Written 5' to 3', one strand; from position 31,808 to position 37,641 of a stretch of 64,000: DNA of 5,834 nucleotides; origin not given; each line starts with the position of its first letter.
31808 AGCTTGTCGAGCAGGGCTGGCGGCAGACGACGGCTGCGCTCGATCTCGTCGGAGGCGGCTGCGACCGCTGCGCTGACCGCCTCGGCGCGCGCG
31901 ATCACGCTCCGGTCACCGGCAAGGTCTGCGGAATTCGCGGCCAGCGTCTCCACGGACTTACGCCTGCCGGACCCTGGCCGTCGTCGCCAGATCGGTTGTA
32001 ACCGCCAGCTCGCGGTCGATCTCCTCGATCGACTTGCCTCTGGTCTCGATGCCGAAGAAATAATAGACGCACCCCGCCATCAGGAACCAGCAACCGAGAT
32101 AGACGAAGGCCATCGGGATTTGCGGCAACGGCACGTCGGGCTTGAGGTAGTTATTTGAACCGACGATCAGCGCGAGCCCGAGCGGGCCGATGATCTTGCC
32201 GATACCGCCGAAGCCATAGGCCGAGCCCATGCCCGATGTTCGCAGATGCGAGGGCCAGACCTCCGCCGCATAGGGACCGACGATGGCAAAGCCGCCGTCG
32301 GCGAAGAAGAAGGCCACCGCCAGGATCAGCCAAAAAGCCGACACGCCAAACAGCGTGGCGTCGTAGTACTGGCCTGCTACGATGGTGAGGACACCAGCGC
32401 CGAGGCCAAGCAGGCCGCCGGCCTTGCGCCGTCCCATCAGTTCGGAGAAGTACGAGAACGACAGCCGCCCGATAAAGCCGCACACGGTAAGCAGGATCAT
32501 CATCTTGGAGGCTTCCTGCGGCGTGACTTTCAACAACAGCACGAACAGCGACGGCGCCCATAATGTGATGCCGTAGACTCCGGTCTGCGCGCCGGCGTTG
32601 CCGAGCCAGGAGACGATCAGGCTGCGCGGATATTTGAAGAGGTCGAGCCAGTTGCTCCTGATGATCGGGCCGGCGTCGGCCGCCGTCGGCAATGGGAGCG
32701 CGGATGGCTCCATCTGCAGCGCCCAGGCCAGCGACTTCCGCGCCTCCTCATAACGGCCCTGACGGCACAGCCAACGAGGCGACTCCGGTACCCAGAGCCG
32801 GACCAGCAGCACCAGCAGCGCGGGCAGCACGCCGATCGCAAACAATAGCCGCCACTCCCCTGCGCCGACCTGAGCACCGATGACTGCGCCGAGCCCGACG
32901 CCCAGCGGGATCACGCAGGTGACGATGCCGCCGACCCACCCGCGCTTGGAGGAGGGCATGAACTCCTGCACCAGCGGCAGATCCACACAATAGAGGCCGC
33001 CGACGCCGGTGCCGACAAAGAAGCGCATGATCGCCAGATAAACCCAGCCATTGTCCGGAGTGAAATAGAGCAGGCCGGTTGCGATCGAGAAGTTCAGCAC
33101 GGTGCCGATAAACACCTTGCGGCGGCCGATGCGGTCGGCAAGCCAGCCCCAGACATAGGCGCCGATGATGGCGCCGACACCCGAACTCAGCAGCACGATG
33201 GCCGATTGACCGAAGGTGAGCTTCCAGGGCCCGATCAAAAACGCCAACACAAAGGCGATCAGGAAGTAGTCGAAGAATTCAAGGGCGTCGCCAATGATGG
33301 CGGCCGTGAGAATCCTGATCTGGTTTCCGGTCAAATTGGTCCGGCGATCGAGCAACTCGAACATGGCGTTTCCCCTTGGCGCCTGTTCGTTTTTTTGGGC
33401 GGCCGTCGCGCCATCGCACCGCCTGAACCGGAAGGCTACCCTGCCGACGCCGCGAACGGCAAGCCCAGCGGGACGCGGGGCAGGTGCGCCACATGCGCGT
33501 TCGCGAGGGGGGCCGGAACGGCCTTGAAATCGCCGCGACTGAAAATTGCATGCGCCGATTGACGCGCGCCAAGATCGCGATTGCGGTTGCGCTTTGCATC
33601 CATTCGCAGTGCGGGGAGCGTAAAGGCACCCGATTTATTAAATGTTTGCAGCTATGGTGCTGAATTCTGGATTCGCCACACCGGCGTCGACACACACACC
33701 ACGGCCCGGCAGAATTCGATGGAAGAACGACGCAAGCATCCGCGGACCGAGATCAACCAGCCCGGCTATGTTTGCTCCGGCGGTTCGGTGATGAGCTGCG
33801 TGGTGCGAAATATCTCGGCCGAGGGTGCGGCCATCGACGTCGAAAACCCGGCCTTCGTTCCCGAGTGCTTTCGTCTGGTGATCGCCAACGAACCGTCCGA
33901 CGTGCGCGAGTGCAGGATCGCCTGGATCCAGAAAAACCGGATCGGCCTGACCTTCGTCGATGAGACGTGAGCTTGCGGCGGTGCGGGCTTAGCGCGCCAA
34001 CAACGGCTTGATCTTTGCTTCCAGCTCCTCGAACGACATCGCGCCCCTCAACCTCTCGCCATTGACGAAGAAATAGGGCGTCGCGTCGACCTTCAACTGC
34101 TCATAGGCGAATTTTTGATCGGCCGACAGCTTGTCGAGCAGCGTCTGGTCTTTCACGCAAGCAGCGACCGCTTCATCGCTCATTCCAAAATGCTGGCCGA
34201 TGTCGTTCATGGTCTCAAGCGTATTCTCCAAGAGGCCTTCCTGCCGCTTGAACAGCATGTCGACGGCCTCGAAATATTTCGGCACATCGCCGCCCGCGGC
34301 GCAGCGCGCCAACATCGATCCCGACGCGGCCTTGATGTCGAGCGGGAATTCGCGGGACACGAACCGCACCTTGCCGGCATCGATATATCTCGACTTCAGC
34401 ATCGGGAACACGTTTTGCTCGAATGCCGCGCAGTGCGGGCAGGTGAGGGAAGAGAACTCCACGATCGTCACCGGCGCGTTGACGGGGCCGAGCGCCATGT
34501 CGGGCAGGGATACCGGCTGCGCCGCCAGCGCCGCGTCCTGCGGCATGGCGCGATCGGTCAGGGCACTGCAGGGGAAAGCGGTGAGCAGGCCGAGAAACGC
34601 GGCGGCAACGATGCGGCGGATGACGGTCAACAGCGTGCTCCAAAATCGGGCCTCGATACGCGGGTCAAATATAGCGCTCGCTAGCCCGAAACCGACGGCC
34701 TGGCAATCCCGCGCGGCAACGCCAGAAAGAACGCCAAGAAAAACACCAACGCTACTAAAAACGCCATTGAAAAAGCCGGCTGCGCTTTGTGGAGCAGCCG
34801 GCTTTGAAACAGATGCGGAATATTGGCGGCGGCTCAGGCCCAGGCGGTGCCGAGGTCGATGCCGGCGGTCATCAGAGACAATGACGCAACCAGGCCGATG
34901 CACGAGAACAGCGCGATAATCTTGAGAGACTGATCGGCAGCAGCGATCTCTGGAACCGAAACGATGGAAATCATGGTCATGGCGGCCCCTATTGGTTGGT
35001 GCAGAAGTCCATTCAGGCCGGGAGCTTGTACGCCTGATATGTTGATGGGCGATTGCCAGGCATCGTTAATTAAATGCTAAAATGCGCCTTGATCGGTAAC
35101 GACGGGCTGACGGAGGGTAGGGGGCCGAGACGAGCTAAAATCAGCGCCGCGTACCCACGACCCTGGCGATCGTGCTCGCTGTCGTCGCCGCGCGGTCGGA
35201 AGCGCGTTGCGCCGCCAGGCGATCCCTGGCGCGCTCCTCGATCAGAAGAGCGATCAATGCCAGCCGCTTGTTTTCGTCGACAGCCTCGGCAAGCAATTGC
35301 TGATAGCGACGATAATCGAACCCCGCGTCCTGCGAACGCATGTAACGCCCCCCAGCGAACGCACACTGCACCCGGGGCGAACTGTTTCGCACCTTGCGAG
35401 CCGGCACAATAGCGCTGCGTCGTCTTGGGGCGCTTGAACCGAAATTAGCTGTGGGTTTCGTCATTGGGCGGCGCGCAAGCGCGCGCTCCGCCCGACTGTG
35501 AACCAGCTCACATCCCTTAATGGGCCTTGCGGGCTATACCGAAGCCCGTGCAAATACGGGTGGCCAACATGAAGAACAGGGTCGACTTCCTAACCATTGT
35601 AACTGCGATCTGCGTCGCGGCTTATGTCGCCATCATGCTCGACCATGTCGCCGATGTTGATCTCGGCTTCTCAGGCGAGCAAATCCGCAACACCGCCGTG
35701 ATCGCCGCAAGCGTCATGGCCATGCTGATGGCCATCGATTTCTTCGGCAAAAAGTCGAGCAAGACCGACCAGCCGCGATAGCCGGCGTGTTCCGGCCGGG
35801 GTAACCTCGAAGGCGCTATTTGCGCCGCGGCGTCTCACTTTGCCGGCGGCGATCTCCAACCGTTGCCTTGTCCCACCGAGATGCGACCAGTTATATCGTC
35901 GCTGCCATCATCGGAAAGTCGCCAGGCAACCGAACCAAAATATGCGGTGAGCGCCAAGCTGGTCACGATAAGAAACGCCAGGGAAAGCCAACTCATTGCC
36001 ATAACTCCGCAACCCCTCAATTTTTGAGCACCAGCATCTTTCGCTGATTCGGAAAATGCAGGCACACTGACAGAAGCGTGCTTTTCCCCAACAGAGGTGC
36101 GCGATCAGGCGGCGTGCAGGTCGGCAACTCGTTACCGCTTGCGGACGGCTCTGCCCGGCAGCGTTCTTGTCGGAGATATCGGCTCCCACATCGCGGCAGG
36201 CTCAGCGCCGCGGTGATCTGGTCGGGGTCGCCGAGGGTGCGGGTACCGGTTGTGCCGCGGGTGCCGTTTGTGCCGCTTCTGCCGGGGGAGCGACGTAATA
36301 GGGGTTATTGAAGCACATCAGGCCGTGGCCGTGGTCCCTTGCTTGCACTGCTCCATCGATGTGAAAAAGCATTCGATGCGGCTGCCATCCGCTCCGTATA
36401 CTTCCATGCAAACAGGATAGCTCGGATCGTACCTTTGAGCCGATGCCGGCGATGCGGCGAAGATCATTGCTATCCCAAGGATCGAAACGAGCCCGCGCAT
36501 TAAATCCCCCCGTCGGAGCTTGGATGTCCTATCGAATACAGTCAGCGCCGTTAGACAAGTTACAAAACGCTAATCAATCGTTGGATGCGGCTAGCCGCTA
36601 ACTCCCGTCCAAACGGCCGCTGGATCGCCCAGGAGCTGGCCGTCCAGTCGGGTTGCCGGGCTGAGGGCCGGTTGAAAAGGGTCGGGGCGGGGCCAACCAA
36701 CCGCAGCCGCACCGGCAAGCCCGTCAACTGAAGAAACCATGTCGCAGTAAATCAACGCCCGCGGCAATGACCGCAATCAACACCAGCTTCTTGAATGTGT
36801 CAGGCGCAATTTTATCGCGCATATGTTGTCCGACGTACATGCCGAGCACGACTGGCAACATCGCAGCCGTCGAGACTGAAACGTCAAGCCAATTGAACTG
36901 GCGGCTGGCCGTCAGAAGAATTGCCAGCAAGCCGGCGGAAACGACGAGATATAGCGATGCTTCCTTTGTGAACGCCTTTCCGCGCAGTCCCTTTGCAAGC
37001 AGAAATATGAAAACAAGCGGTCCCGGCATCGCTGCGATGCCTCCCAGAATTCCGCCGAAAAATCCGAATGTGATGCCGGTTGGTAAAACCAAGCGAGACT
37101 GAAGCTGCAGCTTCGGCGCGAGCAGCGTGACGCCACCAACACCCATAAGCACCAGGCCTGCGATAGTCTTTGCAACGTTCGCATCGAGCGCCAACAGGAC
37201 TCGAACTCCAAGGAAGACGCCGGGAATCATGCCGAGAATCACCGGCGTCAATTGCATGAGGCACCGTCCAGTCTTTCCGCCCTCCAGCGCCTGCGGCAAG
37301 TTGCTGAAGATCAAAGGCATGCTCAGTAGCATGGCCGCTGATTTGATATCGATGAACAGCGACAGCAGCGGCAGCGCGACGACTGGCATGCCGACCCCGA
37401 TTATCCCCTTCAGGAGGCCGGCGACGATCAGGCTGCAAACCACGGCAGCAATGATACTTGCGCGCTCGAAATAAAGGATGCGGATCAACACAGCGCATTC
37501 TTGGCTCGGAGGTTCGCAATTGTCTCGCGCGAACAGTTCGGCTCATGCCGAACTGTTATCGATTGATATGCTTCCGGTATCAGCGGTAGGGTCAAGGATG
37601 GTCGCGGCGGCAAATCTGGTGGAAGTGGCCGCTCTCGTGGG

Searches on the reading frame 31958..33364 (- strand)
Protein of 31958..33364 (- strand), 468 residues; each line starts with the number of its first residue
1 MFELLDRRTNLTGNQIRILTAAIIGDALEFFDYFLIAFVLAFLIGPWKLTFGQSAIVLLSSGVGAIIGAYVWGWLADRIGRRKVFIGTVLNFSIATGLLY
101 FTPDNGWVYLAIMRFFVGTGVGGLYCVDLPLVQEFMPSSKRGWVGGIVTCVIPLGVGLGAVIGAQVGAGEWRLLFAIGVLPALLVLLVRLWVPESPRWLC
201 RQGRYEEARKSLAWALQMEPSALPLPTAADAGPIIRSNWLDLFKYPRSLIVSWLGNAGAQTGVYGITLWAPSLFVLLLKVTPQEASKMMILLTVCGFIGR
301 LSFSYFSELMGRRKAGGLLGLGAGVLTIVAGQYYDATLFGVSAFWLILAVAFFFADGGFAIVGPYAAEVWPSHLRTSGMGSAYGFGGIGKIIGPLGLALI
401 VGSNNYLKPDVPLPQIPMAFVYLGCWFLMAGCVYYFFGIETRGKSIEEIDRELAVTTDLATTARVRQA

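Call 22: search_protein_families(library=pfam, proteins=[window:31958-33364:-], max_evalue=0.001)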
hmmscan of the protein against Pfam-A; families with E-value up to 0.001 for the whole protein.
window:31958-33364:- (468 aa): 2 families
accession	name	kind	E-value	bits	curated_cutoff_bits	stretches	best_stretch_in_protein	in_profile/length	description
PF00083.30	Sugar_tr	-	1.3e-44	153.3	22.3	1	27-452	10-451/452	Sugar (and other) transporter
PF07690.21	MFS_1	-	2.1e-34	119.4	33.4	2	27-394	6-347/347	Major Facilitator Superfamily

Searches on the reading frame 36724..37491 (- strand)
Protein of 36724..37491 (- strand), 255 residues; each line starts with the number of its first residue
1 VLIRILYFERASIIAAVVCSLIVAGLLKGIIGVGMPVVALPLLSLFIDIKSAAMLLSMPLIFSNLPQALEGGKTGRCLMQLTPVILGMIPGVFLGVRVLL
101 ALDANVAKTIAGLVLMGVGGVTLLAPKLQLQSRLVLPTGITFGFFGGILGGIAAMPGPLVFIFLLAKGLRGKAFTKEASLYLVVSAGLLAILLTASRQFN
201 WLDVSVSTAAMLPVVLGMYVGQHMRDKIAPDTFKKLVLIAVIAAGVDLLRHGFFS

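Call 69: search_protein_families(library=pfam, proteins=[window:36724-37491:-], max_evalue=0.01)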
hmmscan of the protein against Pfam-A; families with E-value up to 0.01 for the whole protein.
window:36724-37491:- (255 aa): 1 family
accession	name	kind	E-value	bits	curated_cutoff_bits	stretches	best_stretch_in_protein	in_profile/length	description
PF01925.25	TauE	-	4.4e-25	89.2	32.6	1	21-247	5-236/237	Sulfite exporter TauE/SafE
